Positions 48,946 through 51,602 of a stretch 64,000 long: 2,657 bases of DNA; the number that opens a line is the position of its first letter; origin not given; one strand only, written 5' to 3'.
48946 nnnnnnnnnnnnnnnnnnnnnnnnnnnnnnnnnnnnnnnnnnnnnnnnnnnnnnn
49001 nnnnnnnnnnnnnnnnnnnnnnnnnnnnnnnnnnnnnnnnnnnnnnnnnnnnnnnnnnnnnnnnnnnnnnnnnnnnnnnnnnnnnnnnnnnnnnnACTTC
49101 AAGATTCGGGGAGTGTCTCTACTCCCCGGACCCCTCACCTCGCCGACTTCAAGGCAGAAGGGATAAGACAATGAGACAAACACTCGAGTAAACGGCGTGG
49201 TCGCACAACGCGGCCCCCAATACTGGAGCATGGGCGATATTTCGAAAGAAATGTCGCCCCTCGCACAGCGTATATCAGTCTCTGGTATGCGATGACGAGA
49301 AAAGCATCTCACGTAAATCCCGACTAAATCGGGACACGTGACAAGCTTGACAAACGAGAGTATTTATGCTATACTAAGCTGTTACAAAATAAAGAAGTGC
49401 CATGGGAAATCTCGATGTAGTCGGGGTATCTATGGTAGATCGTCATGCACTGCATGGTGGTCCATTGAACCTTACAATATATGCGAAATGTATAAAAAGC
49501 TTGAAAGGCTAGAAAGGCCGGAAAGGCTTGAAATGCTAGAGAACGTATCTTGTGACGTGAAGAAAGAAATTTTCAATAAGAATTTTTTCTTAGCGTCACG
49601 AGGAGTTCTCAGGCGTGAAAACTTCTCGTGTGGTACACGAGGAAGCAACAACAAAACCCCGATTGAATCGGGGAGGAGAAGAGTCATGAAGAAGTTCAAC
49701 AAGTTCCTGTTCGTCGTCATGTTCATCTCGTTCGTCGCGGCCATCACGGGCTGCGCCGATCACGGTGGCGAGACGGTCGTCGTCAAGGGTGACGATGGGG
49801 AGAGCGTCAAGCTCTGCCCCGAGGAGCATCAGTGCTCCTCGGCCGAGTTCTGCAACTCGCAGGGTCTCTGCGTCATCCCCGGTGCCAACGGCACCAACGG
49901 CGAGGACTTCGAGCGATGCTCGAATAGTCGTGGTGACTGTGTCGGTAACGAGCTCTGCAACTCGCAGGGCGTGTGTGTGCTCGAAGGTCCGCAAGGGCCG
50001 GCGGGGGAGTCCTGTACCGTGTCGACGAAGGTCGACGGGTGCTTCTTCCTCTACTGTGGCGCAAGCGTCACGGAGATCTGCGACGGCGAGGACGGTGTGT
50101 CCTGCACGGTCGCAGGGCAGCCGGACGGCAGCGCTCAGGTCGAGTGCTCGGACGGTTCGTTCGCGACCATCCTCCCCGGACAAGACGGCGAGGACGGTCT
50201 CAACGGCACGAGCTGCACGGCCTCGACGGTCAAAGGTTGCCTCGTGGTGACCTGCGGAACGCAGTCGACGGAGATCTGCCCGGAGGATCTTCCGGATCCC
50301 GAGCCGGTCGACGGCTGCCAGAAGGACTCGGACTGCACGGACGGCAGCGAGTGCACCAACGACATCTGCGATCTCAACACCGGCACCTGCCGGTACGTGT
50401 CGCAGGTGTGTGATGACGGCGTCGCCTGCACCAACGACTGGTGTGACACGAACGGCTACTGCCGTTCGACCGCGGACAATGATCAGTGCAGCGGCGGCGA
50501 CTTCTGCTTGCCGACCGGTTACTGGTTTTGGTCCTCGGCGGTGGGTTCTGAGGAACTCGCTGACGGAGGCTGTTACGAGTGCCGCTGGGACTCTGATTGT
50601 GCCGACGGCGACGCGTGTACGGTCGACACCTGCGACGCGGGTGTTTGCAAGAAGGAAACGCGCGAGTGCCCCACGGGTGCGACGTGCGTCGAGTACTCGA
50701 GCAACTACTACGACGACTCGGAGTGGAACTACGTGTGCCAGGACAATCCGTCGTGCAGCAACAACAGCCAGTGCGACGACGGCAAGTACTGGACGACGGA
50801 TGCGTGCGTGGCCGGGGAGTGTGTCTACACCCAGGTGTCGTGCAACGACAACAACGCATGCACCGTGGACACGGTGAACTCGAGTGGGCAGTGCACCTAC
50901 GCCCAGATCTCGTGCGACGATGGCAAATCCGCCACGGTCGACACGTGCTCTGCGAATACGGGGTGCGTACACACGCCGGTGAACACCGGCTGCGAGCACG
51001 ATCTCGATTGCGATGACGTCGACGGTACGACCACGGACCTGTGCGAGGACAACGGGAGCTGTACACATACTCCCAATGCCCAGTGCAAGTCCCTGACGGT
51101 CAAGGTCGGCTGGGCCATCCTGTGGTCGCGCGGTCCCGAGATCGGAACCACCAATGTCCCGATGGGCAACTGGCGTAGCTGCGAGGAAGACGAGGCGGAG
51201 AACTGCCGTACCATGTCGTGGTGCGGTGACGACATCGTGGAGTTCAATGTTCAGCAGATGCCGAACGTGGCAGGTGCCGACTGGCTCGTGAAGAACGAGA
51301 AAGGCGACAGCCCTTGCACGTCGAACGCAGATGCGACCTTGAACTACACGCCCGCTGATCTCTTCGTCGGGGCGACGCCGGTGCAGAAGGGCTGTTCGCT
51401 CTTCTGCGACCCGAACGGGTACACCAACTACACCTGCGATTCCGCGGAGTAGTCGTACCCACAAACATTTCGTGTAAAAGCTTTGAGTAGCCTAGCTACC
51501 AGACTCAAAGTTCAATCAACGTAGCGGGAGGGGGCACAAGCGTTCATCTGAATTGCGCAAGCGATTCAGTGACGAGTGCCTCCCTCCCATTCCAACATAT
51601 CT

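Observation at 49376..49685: ~310-nt highly structured 5' leader between promoter and island gene C, and a second structured leader before gene A (46446-46655)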

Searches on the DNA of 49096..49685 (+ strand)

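Call 87: search_dna_similar(query=window:49096-49685:+, collection=phages, mode=distant, max_evalue=0.001)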
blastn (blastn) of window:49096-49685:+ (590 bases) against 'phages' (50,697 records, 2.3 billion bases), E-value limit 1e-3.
No match.

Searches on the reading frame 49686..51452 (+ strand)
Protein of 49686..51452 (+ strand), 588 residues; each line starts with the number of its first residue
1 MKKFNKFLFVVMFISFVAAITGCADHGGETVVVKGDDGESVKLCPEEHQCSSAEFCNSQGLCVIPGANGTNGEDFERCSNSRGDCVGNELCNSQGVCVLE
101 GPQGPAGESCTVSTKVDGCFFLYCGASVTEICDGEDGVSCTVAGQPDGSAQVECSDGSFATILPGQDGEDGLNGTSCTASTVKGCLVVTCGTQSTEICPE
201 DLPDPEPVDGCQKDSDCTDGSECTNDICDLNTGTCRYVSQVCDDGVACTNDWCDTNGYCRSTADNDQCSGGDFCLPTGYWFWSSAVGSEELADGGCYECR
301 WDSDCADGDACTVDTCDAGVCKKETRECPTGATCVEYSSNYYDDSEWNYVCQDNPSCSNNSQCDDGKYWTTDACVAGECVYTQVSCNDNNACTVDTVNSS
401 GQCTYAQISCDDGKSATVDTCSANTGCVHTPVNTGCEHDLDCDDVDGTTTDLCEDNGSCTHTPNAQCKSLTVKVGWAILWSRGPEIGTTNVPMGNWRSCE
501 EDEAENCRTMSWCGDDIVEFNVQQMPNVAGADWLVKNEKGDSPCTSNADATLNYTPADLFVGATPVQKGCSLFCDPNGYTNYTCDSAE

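Call 13: search_protein_families(library=pfam, proteins=[window:49686-51452:+], max_evalue=0.01)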
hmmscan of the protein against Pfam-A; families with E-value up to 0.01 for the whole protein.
window:49686-51452:+ (588 aa): 1 family
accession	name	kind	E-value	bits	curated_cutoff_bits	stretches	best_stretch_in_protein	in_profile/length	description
PF00526.23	Dicty_CTDC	-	4.5e-06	26.8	27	2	409-432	1-24/24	Dictyostelium (slime mold) repeat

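Call 17: find_encoding_contigs(protein=window:49686-51452:+, flank=10000, max_places=10)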
Protein window:49686-51452:+ (588 aa): 1 contig read that carries it; 1 place shown.
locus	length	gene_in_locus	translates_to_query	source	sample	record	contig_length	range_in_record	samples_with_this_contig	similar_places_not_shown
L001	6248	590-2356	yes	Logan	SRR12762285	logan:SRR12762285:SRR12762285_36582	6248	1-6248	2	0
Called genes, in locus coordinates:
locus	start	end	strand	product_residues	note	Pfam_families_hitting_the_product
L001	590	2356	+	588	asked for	PF00526:Dicty_CTDC (faint)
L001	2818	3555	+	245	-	-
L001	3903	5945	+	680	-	PF02412:TSP_3, PF00526:Dicty_CTDC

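Call 53: find_homologous_proteins(query=window:49686-51452:+, max_evalue=1e-10)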
Query window:49686-51452:+ (588 aa): 79 proteins with E <= 1e-10 among 6186 candidates.
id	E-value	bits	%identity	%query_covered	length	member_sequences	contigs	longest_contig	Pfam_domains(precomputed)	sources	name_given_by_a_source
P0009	0.0e+0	1373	100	100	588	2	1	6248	PF00526.24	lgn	-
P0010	9.9e-37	145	33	46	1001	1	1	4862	PF00526.24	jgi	jgi:hypothetical protein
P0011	2.2e-36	144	38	42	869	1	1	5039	PF00526.24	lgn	-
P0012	1.1e-34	138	31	44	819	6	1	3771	PF00526.24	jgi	jgi:hypothetical protein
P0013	1.8e-32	131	35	42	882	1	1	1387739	PF00526.24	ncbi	-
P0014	3.2e-32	130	33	48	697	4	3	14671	PF00526.24,PF17963.8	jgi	jgi:hypothetical protein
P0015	1.3e-31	128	40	30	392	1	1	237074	PF00526.24,PF01391.24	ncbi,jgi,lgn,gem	-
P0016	1.1e-30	125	31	46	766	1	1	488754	PF00526.24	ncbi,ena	-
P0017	1.3e-30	124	33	44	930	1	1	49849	PF00526.24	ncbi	-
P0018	1.7e-30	124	37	40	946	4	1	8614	PF00526.24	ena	-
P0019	6.5e-30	122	32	43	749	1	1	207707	PF00526.24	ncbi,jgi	jgi:hypothetical protein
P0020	1.4e-29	121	31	48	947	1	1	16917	PF00526.24,PF18962.8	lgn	-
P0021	3.4e-29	120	35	42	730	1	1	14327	PF00526.24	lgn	-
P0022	5.9e-29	119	32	44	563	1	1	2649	PF00526.24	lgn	-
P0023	9.1e-27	112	34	42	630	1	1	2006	PF00526.24,PF07691.18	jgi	-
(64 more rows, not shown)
